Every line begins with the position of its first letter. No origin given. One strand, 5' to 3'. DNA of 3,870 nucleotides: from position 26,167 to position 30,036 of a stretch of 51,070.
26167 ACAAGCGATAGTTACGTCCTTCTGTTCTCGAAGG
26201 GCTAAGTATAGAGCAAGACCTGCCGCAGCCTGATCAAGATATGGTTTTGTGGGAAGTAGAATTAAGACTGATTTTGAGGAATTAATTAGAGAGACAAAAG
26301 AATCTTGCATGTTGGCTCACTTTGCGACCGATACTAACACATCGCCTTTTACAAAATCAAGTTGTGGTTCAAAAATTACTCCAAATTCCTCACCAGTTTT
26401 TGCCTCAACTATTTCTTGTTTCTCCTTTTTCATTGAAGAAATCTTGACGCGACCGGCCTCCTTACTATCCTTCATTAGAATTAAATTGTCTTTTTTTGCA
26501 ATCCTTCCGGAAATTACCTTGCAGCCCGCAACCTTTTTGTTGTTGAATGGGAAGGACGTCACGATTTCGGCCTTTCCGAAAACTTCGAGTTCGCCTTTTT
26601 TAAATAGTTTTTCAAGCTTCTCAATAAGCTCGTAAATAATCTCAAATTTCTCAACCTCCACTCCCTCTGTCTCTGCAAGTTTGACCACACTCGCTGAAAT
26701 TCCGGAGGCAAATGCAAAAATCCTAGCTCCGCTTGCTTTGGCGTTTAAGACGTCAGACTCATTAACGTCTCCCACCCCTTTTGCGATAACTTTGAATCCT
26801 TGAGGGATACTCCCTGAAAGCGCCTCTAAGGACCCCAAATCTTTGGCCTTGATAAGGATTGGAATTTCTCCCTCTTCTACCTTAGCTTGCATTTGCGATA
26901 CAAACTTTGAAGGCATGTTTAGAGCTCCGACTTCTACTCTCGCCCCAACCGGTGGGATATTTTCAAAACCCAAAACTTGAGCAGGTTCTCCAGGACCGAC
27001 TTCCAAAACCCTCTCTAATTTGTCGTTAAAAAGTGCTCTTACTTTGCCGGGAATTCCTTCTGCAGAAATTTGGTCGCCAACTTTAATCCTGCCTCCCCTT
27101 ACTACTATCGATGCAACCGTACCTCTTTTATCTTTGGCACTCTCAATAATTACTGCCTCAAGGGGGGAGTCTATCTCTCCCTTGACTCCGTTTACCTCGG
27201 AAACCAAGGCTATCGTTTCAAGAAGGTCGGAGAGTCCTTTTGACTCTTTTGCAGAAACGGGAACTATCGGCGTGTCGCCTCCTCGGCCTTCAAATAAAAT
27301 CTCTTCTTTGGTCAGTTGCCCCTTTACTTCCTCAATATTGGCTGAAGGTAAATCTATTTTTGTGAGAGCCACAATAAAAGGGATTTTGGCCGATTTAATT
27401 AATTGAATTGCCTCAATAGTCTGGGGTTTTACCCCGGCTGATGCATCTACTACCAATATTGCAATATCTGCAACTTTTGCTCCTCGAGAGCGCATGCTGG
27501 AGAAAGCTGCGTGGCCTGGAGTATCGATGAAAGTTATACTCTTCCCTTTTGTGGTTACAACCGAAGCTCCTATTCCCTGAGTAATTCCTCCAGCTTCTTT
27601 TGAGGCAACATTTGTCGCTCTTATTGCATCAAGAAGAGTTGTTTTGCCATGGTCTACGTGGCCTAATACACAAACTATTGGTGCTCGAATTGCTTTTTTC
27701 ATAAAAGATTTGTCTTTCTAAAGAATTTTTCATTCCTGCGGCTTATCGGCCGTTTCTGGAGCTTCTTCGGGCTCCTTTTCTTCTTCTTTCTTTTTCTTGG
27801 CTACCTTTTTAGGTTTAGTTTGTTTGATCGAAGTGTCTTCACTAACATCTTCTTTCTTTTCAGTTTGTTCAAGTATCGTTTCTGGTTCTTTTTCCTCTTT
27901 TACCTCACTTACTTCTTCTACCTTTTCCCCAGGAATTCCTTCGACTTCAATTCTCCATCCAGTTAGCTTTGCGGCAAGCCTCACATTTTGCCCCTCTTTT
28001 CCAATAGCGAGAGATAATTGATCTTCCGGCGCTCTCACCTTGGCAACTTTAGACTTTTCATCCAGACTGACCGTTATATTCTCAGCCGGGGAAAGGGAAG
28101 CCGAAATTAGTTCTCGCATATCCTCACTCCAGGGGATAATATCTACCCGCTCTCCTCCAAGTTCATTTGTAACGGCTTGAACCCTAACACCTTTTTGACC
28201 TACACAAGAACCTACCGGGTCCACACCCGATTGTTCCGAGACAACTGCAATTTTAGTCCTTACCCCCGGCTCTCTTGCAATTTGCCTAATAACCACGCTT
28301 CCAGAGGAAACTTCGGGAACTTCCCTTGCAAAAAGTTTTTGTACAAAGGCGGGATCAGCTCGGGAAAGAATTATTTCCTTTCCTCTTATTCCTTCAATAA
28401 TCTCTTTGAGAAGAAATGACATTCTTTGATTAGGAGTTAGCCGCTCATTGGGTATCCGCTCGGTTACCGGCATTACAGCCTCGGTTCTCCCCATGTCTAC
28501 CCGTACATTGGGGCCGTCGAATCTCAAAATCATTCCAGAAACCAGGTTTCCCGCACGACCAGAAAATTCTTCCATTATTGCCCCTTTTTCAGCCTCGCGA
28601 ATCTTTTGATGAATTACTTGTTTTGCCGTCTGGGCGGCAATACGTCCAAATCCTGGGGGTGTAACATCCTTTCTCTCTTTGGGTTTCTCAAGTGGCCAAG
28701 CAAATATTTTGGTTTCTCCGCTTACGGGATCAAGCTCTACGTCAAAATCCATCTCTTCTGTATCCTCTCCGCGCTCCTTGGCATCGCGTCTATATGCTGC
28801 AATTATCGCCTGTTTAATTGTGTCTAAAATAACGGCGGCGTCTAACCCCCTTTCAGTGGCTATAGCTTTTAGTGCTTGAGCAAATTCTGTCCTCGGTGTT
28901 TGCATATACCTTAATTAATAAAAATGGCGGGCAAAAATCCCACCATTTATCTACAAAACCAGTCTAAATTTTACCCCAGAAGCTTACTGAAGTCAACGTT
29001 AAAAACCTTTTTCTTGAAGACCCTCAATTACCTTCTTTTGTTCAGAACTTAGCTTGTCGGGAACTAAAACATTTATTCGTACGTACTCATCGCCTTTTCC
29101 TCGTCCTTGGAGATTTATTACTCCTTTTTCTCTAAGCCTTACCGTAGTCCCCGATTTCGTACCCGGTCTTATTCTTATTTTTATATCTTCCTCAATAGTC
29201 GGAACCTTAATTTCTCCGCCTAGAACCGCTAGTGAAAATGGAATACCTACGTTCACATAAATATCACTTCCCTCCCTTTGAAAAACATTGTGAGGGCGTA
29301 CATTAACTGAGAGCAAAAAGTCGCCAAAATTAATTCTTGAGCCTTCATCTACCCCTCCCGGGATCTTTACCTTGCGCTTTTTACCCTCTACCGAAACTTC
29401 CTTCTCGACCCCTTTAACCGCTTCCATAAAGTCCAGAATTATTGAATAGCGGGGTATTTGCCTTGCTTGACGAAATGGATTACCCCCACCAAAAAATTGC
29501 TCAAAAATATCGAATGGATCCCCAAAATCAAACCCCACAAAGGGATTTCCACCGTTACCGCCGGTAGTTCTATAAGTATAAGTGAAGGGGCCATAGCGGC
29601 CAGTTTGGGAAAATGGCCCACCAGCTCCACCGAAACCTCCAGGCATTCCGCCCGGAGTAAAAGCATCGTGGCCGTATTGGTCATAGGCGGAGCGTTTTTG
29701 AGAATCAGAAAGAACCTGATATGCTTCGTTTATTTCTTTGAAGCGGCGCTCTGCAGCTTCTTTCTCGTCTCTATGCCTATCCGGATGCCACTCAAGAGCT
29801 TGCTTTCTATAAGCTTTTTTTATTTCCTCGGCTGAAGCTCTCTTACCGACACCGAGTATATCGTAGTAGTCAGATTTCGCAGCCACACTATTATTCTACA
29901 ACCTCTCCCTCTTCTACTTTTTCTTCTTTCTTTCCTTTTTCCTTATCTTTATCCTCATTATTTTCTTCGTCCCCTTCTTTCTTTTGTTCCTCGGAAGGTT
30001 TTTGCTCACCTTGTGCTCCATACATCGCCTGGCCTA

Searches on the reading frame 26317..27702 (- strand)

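Call 7: search_protein_families(library=pfam, proteins=[window:26317-27702:-], max_evalue=0.01)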
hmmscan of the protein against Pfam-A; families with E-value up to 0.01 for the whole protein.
window:26317-27702:- (461 aa): 15 families
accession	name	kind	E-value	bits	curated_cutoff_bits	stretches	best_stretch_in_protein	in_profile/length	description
PF00009.33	GTP_EFTU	-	1.9e-40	138.9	26.5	1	8-165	4-183/188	Elongation factor Tu GTP binding domain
PF11987.13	IF-2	-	3.6e-21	75.7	27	1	268-363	16-116/117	Translation-initiation factor 2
PF22042.2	EF-G_D2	-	1.8e-15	57.3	27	1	181-258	2-83/84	Elongation factor G domain 2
PF01926.29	MMR_HSR1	-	1.7e-12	47.9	21.9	1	10-115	2-113/113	50S ribosome-binding GTPase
PF02421.24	FeoB_N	-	1.3e-06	28.5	27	1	10-164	3-156/156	Ferrous iron transport protein B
PF03144.31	GTP_EFTU_D2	-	8.6e-06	26.5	30.3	1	390-456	2-72/73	Elongation factor Tu domain 2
PF00025.27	Arf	-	5.1e-05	23.3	22.3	1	10-164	17-170/174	ADP-ribosylation factor family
PF10662.15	PduV-EutP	-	0.00022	21.5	21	1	10-163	4-140/143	Ethanolamine utilisation - propanediol utilisation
PF09439.16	SRPRB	-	0.00023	21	25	1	7-132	3-136/178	Signal recognition particle receptor beta subunit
PF08477.19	Roc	-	0.00024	21.8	27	1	10-117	2-119/119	Ras of Complex, Roc, domain of DAPkinase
PF03029.23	ATP_bind_1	-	0.00053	20.3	27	1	55-174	92-220/240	Conserved hypothetical ATP binding protein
PF00350.29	Dynamin_N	-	0.00069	20.1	27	0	10-42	1-33/168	Dynamin family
PF00071.28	Ras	-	0.00069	19.7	21.6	1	11-165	3-157/162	Ras family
PF03193.22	RsgA_GTPase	-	0.0018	18.5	30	0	79-164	24-104/174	RsgA GTPase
PF14578.12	GTP_EFTU_D4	-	0.0035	17.7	23.8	1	388-455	17-84/86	Elongation factor Tu domain 4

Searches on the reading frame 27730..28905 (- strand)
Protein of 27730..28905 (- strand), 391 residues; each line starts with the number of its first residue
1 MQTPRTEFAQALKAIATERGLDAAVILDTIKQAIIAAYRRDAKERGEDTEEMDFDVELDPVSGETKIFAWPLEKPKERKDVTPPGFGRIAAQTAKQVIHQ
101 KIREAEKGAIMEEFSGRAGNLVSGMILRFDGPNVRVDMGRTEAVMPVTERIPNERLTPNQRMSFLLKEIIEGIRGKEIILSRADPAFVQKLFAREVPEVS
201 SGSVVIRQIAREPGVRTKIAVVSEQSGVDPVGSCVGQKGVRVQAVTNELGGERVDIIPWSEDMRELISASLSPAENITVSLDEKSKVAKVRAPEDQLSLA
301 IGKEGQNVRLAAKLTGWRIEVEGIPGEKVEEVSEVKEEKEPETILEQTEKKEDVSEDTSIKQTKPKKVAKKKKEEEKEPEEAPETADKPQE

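Call 7: search_protein_families(library=pfam, proteins=[window:27730-28905:-], max_evalue=0.01)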
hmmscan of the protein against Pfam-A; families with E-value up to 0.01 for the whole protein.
window:27730-28905:- (391 aa): 4 families
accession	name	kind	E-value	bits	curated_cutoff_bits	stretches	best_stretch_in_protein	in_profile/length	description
PF13184.12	KH_5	-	1.6e-25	89.5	27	1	213-279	1-67/69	NusA-like KH domain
PF08529.16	NusA_N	-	3.7e-17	63.1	23.8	2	7-69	1-57/119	NusA N-terminal domain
PF23095.1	KH_NusA_C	-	5e-05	23.7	34.2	1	295-322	8-35/59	Transcription termination/antitermination protein NusA, KH domain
PF00013.35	KH_1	-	0.0053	16.9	21.5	0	289-325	3-38/66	KH domain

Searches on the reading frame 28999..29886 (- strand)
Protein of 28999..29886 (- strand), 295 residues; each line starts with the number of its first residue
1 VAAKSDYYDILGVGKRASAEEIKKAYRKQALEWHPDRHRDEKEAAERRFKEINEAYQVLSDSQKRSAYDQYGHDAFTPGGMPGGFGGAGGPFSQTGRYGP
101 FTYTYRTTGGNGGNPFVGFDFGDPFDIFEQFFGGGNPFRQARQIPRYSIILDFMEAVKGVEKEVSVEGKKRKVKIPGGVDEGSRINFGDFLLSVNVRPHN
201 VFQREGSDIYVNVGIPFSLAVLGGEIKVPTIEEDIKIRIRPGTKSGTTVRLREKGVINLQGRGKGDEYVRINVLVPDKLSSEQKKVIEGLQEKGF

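Call 7: search_protein_families(library=pfam, proteins=[window:28999-29886:-], max_evalue=0.01)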
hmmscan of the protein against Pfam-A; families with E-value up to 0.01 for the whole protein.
window:28999-29886:- (295 aa): 2 families
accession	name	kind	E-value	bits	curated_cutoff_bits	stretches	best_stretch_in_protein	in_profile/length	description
PF01556.23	DnaJ_C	-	9.1e-32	110.6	26.6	1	147-276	3-152/152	DnaJ C terminal domain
PF00226.36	DnaJ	-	7.6e-28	96.8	27.8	1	6-69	1-63/63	DnaJ domain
